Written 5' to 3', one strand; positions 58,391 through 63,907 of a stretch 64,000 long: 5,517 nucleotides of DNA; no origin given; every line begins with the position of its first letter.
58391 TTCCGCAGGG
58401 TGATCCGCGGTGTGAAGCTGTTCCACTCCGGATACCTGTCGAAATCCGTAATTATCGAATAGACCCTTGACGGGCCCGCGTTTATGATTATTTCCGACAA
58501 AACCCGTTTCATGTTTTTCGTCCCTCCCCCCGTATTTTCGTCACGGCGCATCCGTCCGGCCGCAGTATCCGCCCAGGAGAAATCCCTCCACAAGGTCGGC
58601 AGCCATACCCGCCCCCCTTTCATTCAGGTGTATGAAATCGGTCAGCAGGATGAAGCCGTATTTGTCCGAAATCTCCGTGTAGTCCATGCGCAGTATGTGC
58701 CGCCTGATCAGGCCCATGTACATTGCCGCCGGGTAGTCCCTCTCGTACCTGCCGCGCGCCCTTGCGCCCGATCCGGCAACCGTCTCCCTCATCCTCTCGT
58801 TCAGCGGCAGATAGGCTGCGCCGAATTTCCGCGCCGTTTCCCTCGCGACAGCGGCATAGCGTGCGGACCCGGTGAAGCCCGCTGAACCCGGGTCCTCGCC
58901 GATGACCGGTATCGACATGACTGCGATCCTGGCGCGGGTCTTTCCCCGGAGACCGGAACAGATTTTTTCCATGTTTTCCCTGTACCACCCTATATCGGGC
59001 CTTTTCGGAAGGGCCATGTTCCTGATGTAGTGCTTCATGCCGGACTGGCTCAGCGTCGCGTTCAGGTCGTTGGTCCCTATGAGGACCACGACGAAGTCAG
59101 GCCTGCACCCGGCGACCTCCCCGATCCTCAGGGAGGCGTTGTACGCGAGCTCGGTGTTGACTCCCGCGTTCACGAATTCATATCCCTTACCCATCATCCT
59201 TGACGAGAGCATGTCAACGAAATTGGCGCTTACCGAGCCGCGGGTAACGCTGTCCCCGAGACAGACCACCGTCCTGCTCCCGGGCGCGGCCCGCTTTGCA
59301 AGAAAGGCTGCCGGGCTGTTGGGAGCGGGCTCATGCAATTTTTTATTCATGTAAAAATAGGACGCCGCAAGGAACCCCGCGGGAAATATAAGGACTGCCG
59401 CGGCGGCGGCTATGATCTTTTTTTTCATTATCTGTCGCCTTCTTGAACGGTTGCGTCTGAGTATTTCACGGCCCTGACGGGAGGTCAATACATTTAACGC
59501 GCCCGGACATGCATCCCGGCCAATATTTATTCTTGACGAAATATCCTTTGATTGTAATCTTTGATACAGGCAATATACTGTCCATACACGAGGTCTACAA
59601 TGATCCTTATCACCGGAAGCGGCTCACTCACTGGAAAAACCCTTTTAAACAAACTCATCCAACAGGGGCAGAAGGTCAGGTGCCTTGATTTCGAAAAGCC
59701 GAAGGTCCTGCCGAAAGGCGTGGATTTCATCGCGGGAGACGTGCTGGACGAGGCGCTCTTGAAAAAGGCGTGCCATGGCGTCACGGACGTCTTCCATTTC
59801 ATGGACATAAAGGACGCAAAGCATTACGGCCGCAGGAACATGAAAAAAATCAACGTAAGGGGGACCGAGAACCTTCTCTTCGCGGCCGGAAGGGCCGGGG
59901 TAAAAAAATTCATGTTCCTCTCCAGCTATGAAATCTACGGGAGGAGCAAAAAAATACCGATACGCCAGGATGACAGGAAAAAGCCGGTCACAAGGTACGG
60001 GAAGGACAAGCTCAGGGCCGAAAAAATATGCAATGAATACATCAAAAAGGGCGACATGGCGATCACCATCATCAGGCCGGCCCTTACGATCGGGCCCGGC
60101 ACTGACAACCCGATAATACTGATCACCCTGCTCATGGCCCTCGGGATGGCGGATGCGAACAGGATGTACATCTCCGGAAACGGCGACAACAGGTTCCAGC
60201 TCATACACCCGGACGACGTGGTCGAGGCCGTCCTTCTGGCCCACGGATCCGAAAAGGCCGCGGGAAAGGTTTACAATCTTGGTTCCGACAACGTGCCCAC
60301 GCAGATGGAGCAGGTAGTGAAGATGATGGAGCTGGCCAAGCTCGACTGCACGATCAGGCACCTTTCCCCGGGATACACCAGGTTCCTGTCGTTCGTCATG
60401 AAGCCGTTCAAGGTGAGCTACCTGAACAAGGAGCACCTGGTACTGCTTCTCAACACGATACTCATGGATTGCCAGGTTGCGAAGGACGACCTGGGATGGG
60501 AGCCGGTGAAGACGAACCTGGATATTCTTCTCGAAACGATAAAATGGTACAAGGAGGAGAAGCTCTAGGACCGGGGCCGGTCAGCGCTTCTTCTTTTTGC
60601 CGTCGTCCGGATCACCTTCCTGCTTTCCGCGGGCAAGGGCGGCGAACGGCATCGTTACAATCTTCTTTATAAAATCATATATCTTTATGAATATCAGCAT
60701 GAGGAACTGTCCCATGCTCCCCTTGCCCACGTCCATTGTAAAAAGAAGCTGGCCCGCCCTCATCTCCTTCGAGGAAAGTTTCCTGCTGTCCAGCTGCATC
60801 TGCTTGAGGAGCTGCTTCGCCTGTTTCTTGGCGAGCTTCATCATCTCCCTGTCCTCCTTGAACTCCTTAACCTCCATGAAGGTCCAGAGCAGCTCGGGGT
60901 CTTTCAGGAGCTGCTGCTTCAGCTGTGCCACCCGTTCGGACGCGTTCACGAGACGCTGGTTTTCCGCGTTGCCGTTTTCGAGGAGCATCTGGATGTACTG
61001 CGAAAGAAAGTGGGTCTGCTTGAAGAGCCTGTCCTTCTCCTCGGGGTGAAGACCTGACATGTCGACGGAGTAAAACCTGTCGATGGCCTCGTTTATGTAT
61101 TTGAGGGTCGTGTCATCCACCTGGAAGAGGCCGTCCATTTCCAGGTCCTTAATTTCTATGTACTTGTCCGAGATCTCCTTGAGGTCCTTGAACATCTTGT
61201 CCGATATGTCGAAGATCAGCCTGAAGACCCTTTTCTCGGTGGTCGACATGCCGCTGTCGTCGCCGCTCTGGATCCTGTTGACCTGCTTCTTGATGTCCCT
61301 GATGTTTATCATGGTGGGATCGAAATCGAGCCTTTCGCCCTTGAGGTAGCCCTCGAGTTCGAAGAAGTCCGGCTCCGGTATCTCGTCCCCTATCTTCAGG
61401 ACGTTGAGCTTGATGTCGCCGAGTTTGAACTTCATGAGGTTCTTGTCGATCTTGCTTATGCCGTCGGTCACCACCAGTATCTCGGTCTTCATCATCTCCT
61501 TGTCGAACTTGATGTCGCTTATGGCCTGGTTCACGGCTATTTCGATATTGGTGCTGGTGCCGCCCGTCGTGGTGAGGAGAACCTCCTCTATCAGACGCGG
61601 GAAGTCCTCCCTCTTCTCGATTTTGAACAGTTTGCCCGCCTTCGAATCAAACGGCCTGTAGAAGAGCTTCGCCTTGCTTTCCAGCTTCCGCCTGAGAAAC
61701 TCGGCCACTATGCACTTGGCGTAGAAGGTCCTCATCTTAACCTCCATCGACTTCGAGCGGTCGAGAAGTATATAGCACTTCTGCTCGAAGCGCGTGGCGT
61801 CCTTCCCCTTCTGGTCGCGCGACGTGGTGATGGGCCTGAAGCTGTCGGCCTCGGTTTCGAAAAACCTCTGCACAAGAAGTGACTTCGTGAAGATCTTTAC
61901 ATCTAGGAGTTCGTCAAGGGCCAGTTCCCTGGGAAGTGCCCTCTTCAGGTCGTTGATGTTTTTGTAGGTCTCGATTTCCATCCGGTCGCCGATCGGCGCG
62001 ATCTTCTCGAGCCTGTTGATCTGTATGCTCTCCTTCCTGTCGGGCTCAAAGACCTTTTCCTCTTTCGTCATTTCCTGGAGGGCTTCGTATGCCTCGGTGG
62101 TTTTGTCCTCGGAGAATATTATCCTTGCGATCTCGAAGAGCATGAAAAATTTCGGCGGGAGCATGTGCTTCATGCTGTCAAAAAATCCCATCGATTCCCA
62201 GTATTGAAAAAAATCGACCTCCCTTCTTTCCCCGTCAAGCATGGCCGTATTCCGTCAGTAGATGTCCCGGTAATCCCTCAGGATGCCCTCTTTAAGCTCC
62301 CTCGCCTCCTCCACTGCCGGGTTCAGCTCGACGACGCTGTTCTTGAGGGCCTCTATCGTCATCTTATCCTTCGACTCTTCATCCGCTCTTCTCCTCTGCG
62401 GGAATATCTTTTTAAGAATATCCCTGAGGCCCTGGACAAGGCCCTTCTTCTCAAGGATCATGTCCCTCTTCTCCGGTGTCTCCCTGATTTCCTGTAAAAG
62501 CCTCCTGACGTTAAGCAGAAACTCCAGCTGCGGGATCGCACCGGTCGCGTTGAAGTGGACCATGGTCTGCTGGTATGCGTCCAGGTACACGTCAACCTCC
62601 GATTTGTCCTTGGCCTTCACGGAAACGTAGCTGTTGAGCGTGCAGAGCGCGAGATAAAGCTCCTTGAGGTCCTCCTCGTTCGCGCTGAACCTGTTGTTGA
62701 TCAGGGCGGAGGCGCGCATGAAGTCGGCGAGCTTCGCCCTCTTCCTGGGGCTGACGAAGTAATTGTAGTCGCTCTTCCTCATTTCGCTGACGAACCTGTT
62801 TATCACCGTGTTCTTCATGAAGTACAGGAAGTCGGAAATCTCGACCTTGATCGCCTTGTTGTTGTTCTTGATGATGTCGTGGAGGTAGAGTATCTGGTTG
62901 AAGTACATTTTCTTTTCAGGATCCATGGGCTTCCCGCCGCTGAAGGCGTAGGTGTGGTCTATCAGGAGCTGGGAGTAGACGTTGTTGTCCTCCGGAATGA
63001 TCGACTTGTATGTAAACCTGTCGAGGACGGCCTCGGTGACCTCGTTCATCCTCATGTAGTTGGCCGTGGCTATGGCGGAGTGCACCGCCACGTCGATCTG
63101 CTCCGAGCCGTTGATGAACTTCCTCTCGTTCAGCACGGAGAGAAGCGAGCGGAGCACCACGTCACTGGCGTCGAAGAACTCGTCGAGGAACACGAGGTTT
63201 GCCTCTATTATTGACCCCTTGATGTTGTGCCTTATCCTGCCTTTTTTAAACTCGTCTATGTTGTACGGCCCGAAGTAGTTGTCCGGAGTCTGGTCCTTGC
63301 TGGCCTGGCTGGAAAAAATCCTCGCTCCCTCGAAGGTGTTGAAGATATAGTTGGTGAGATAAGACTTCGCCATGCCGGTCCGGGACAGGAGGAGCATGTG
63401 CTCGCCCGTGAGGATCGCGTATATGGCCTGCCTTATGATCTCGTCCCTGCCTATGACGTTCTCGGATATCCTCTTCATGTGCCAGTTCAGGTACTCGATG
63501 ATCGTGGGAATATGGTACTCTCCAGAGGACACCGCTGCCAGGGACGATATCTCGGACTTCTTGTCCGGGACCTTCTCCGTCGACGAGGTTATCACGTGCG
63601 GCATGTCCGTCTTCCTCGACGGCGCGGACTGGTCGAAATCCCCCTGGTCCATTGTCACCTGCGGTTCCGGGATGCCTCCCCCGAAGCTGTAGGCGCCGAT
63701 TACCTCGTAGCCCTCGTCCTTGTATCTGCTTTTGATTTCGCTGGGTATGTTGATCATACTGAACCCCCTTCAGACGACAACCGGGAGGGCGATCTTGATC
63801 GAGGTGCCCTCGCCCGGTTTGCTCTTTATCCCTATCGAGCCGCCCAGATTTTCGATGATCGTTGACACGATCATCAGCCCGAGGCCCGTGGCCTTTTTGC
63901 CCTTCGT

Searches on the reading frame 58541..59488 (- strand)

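Call 19: search_protein_families(library=pfam, proteins=[window:58541-59488:-])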
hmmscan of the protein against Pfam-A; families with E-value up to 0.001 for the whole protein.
window:58541-59488:- (315 aa): 3 families
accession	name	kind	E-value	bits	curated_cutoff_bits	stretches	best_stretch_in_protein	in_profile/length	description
PF13472.12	Lipase_GDSL_2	-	4.2e-16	60.4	32.9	1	76-292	1-175/178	GDSL-like Lipase/Acylhydrolase family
PF00657.28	Lipase_GDSL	-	3.5e-06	27.8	23.6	1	74-299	1-207/208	GDSL-like Lipase/Acylhydrolase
PF04311.20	DUF459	-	0.00082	19.2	27.2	0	74-233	2-153/197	Protein of unknown function (DUF459)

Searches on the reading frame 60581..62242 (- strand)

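Call 19: search_protein_families(library=pfam, proteins=[window:60581-62242:-])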
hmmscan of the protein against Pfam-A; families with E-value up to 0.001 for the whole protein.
window:60581-62242:- (553 aa): 1 family
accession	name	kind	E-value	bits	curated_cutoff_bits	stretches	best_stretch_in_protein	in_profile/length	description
PF13519.12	VWA_2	-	0.00042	21.3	27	0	158-261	3-106/107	von Willebrand factor type A domain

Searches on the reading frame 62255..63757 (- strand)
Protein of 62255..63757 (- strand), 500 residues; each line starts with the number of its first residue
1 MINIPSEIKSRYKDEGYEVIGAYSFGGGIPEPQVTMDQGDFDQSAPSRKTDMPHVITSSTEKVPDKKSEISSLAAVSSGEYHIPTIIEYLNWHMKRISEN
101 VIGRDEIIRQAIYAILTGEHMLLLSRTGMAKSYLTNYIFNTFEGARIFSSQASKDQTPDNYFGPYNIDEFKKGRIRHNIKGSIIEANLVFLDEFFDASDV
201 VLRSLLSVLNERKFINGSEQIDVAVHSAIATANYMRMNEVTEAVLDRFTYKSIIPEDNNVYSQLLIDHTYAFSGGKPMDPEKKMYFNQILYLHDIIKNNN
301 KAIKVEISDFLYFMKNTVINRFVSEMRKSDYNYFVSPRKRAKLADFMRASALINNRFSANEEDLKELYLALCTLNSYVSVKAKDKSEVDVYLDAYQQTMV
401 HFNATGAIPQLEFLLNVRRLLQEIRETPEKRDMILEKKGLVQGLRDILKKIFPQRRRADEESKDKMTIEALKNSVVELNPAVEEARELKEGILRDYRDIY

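Call 19: search_protein_families(library=pfam, proteins=[window:62255-63757:-])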
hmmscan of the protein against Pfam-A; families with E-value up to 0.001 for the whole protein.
window:62255-63757:- (500 aa): 3 families
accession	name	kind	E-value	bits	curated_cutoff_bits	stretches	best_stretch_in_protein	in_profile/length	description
PF20030.5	bpMoxR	-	6.1e-32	110.8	27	1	91-254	4-166/205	MoxR domain in the MoxR-vWA-beta-propeller ternary systems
PF07728.20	AAA_5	-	1.6e-14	54.5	22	1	120-248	1-139/139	AAA domain (dynein-related subfamily)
PF17868.7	AAA_lid_8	-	2.2e-05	24.6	22.8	1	318-367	5-54/72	AAA lid domain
